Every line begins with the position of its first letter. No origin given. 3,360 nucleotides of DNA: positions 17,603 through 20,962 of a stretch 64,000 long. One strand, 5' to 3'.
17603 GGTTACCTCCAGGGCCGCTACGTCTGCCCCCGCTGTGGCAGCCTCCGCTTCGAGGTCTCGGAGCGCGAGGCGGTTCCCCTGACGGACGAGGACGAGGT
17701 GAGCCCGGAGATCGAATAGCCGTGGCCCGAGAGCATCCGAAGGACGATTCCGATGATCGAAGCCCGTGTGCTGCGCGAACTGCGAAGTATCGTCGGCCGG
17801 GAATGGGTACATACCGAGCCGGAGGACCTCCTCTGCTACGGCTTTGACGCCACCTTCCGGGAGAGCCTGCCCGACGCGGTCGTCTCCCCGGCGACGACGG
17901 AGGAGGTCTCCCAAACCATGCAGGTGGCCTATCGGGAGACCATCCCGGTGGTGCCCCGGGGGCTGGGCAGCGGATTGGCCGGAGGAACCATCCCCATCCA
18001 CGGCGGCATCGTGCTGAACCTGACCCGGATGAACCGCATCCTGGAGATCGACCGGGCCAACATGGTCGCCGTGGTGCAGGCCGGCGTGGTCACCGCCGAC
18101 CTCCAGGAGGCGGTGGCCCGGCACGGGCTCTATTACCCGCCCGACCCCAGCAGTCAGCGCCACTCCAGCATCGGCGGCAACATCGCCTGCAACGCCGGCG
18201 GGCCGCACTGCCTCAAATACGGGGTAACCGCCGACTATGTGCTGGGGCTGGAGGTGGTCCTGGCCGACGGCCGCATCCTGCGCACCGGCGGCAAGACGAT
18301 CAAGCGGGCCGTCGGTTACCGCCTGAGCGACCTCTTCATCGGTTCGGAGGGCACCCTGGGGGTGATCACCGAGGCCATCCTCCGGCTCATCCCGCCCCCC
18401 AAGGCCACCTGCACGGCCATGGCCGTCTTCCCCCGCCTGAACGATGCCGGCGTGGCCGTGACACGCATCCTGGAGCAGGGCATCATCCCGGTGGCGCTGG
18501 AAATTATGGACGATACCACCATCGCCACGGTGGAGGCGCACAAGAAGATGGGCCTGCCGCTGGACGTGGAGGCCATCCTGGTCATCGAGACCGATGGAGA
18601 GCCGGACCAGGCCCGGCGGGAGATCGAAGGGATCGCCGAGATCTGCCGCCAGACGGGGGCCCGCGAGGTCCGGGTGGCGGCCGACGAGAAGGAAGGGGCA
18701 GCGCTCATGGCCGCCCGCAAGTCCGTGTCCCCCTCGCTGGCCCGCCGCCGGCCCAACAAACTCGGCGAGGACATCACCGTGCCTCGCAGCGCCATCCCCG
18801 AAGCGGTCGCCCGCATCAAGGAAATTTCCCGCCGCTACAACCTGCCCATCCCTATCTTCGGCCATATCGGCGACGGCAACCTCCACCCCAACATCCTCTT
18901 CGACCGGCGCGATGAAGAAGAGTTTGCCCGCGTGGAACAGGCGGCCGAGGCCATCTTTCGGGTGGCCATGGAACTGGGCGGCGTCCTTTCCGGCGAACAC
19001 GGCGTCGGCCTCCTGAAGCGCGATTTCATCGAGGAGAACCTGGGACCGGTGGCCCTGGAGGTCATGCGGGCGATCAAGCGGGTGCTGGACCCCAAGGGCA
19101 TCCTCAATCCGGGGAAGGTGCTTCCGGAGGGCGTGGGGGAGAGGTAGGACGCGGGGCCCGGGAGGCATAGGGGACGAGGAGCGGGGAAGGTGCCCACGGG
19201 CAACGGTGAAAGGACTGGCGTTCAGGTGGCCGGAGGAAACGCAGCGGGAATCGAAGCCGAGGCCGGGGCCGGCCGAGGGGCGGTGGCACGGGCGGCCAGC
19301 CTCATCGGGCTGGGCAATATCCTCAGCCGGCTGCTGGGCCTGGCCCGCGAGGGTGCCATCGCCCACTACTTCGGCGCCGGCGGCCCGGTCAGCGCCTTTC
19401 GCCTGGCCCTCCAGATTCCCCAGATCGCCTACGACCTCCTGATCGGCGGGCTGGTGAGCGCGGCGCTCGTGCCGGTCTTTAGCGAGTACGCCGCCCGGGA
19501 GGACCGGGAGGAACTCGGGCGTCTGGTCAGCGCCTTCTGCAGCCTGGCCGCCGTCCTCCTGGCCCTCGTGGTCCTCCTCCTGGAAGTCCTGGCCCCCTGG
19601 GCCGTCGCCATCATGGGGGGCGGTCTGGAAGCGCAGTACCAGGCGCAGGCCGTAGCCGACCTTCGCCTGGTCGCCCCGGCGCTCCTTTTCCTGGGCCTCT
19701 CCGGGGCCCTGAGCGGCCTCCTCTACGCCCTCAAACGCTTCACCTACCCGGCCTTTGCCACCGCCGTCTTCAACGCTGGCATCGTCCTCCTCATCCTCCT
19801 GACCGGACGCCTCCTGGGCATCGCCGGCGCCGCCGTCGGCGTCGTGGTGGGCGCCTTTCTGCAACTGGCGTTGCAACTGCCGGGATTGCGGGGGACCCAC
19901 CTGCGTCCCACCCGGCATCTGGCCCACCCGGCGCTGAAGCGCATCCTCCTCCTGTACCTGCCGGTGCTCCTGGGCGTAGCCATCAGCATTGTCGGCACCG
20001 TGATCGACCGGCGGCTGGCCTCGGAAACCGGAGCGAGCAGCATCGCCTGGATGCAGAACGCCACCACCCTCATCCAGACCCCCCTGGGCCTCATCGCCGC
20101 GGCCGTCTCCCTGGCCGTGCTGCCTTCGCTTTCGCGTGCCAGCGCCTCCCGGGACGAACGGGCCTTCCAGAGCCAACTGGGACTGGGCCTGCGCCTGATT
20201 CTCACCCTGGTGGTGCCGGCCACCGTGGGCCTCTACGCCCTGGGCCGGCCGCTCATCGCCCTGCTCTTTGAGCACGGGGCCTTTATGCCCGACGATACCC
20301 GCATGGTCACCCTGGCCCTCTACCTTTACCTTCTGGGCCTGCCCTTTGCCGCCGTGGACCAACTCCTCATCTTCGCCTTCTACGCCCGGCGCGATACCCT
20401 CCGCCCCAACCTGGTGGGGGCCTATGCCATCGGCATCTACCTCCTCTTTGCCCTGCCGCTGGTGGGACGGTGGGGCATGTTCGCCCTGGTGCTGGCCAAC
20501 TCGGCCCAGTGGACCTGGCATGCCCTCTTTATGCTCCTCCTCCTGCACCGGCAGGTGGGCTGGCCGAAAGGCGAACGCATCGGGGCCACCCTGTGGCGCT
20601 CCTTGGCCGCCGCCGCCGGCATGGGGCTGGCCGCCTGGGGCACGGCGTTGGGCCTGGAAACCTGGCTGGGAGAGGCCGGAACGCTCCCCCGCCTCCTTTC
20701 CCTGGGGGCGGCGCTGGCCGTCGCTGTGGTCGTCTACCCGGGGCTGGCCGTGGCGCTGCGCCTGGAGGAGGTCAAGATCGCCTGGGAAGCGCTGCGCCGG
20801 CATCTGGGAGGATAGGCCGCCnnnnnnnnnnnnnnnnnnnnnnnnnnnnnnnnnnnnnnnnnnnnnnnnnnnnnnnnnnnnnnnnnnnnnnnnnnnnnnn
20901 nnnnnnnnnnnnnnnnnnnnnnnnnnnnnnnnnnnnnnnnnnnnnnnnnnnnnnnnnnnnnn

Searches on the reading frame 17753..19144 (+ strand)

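Call 71: search_protein_families(library=pfam, proteins=[window:17753-19144:+], max_evalue=0.0001)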
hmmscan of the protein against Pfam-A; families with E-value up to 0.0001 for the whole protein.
window:17753-19144:+ (464 aa): 2 families
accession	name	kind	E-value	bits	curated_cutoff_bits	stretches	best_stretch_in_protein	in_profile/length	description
PF02913.24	FAD-oxidase_C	-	1.1e-76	258.3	21.2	1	216-456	2-248/248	FAD linked oxidases, C-terminal domain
PF01565.28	FAD_binding_4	-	7.3e-46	155.8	26.4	1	40-179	1-139/139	FAD binding domain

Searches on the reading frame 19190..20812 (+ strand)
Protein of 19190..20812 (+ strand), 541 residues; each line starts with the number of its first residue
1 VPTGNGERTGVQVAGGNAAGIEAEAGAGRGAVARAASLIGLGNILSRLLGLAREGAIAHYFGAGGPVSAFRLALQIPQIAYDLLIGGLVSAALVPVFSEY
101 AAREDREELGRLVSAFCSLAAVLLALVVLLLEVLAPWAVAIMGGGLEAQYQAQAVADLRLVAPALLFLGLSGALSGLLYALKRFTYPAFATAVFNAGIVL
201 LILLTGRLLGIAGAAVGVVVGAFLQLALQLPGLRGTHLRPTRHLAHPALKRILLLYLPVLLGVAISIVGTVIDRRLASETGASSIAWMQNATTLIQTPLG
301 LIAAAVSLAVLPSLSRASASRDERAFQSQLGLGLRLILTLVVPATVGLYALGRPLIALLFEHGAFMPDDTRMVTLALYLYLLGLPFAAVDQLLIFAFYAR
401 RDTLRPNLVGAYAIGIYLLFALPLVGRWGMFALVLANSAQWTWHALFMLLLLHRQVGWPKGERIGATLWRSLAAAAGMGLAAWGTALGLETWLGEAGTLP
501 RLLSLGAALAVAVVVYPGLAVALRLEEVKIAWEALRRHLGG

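Call 71: search_protein_families(library=pfam, proteins=[window:19190-20812:+], max_evalue=0.0001)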
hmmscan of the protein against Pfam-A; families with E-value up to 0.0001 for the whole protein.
window:19190-20812:+ (541 aa): 3 families
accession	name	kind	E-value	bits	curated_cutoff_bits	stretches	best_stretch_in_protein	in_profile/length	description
PF03023.19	MurJ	-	6.8e-89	299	27.4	1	57-485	1-432/451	Lipid II flippase MurJ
PF01554.23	MatE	-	3.7e-06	27.2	24.9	0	258-406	1-144/161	MatE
PF13440.11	Polysacc_synt_3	-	3.1e-05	23.8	23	1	201-360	129-284/293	Polysaccharide biosynthesis protein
